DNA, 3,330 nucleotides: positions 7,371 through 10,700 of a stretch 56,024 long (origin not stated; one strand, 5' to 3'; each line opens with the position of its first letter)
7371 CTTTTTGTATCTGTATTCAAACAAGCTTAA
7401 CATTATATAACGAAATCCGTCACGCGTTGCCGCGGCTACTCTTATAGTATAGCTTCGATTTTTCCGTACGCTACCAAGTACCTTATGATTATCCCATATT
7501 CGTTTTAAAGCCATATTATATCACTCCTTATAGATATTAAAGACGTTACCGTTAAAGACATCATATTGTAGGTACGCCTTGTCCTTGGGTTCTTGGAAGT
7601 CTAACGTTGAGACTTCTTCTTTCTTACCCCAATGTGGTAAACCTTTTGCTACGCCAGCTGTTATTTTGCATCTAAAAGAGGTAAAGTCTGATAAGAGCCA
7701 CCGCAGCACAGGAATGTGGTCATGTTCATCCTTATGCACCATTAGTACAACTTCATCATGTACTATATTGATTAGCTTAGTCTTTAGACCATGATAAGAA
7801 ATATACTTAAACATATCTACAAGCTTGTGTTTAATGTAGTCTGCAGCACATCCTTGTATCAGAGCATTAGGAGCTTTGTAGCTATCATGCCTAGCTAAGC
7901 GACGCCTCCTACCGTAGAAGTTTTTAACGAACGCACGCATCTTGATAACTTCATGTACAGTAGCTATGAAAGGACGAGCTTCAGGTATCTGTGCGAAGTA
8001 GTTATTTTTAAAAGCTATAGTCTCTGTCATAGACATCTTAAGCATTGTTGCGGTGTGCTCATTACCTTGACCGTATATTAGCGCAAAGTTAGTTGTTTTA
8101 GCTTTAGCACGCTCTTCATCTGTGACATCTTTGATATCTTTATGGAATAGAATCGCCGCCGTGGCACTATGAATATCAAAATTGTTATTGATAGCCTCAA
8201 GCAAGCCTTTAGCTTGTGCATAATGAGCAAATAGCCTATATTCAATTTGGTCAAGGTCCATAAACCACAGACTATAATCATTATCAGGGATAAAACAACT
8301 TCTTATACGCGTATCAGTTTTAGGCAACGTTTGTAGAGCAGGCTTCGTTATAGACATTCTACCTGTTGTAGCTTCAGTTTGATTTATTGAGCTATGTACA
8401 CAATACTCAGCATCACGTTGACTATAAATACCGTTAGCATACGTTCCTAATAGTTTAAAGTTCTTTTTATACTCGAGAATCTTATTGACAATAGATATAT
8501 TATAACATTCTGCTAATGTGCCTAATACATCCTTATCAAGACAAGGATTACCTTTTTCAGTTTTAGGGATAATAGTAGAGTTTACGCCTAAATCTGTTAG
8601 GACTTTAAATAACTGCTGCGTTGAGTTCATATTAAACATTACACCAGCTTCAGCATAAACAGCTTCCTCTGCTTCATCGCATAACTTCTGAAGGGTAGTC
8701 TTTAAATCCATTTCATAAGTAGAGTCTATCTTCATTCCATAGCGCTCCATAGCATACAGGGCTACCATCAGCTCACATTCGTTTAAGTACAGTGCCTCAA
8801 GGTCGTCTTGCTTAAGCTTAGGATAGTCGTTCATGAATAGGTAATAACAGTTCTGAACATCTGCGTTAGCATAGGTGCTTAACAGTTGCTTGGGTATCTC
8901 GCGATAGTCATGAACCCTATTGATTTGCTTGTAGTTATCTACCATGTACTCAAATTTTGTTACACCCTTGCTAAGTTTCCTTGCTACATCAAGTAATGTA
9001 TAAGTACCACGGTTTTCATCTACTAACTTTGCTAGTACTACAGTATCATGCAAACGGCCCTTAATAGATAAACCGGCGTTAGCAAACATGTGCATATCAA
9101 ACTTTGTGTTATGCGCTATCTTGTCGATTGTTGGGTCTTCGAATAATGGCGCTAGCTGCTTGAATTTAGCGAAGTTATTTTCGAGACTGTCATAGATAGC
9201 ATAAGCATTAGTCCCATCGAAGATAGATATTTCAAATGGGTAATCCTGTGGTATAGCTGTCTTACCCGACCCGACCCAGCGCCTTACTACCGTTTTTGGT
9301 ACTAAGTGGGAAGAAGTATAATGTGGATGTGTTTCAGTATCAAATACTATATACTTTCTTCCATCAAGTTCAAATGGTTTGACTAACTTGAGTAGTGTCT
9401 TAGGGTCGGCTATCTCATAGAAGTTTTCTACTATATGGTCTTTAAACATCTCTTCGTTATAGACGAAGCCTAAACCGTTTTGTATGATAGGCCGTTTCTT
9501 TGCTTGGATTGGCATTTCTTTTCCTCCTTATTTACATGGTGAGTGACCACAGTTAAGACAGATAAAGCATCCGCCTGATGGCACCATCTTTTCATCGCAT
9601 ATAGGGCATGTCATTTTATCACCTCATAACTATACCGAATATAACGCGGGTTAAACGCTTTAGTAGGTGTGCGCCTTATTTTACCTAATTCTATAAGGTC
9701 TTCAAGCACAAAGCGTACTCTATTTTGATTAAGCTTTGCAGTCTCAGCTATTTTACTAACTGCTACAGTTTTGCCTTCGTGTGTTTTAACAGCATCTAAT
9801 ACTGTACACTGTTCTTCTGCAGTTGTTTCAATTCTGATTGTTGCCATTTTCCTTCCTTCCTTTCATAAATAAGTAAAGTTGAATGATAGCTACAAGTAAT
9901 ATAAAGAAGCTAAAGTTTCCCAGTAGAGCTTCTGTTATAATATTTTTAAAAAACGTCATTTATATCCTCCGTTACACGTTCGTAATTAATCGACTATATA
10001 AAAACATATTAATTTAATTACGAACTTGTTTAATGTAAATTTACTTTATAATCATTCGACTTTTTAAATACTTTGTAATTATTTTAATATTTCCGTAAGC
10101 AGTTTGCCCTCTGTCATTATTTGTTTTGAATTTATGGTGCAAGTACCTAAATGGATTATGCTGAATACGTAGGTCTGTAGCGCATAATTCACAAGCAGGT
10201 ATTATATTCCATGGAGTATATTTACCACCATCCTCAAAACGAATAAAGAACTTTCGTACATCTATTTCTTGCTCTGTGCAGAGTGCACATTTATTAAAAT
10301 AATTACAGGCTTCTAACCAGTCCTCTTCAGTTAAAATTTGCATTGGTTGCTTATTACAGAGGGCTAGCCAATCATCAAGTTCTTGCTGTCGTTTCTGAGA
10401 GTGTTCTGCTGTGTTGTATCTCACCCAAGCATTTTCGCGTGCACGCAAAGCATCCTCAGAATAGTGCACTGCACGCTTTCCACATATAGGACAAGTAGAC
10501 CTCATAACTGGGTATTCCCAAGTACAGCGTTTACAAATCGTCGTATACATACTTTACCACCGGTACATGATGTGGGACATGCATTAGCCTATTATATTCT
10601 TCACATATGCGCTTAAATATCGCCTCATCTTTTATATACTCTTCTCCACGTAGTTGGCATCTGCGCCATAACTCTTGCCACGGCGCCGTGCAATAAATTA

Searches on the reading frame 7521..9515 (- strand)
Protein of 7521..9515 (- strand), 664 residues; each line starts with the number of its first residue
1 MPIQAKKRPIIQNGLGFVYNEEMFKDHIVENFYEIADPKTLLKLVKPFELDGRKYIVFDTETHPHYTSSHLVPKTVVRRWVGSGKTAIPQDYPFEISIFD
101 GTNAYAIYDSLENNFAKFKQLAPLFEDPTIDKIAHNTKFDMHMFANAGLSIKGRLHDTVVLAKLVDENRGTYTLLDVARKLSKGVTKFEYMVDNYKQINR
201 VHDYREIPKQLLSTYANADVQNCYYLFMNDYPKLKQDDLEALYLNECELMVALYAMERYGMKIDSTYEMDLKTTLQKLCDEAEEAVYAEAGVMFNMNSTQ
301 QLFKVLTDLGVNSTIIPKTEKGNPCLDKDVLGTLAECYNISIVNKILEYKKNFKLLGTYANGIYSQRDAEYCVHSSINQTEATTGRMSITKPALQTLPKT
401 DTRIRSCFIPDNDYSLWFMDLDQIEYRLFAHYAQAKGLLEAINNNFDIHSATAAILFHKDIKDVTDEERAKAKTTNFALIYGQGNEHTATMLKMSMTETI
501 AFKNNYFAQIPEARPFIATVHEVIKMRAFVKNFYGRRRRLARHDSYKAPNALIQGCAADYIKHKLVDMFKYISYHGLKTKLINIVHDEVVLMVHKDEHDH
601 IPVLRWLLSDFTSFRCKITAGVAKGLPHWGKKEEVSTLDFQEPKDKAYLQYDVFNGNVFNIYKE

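Call 13: search_protein_families(library=pfam, proteins=[window:7521-9515:-], max_evalue=0.01)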
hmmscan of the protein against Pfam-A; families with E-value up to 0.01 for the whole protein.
window:7521-9515:- (664 aa): 2 families
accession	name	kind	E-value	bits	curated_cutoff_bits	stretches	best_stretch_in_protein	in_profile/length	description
PF00476.26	DNA_pol_A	-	4.9e-77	259.9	34.3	1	270-601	6-349/381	DNA polymerase family A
PF01612.26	DNA_pol_A_exo1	-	4.4e-14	53.1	23.6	1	96-227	44-165/173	3'-5' exonuclease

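Call 41: search_dna_similar(query=window:7521-9515:-, collection=phages, mode=protein, max_rows=12)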
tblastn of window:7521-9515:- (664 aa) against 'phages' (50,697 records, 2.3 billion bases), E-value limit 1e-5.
Records with a match: 4490; places in all: 4491; records where one place covers at least 80% of the query: 102.
Best place of each record, by identity: <60% 4490.
By first word of the organism name: Mycobacterium 1057; Vibrio 444; Staphylococcus 344; Salmonella 334; Escherichia 308; Bacillus 253; Microbacterium 208; Arthrobacter 206; Klebsiella 186; Pseudomonas 158; and 106 more.
By host as written in the record: Mycobacterium smegmatis mc2 155 747; - 676; Mycobacterium smegmatis mc#155 146; Arthrobacter sp. ATCC 21022 118; Staphylococcus aureus 114; Microbacterium foliorum NRRL B-24224 103; Klebsiella pneumoniae 75; Escherichia coli 74; and 729 more.
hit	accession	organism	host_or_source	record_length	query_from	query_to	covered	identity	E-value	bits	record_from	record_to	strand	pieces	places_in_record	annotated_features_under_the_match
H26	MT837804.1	Bacteriophage sp.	human fecal samples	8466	112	625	77%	32.0%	7e-58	218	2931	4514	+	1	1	record has no annotation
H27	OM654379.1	Bacillus phage vB_BauS_KLEB27-1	Bacillus australimaris strain KR4M-27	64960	30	593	85%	27.5%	1e-33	144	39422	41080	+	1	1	DNA polymerase I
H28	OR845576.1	Escherichia phage ECO95 1-6-1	Escherichia coli O157:H7 ATCC 43895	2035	121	625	76%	30.2%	3e-49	188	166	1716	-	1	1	record has no annotation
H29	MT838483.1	Bacteriophage sp.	human fecal samples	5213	121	631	77%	29.2%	2e-45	180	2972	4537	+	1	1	record has no annotation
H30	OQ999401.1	Actinomycetia phage DSL-LC01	Actinomycetia bacterium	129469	96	632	81%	27.7%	2e-27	125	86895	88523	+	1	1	DNA polymerase I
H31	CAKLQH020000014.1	Acinetobacter phage MD-2021a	not known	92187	94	601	77%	29.3%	2e-45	181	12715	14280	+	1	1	polA: DNA polymerase I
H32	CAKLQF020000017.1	Acinetobacter phage MD-2021a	not known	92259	94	601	77%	29.3%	2e-45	181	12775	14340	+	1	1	polA: DNA polymerase I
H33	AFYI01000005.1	Salmonella enterica subsp. enterica serovar Infantis str. ...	Homo sapiens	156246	121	601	72%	30.9%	7e-48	188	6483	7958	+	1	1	DNA-directed DNA polymerase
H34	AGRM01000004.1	Salmonella enterica subsp. houtenae str. ATCC BAA-1581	Homo sapiens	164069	121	601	72%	30.9%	4e-47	185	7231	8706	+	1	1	DNA-directed DNA polymerase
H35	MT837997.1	Bacteriophage sp.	human fecal samples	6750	123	601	72%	30.9%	3e-52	200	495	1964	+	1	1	record has no annotation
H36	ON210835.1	Bacillus phage 268TH002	Bacillus subtilis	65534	50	591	82%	27.2%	3e-31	137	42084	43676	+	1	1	61: DNA polymerase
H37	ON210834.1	Bacillus phage 268TH007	Bacillus subtilis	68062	50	591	82%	27.2%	3e-31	137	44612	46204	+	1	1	65: DNA polymerase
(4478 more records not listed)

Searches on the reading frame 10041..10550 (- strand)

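Call 39: search_protein_families(library=phrogs, proteins=[window:10041-10550:-], max_evalue=0.01)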
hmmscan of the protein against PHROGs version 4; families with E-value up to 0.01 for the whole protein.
window:10041-10550:- (169 aa): 3 families
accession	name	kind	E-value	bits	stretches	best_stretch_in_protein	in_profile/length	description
phrog_2214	-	DNA, RNA and nucleotide metabolism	0.0033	17.6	1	71-148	181-256/429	HNH endonuclease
phrog_7370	-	DNA, RNA and nucleotide metabolism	0.0065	17.5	1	86-129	42-85/115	HNH endonuclease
phrog_22048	-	DNA, RNA and nucleotide metabolism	0.0094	16.8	0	102-124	20-42/61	HNH endonuclease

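Call 45: search_protein_families(library=pfam, proteins=[window:10041-10550:-], max_evalue=0.05)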
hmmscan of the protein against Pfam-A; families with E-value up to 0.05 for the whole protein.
window:10041-10550:- (169 aa): 0 families
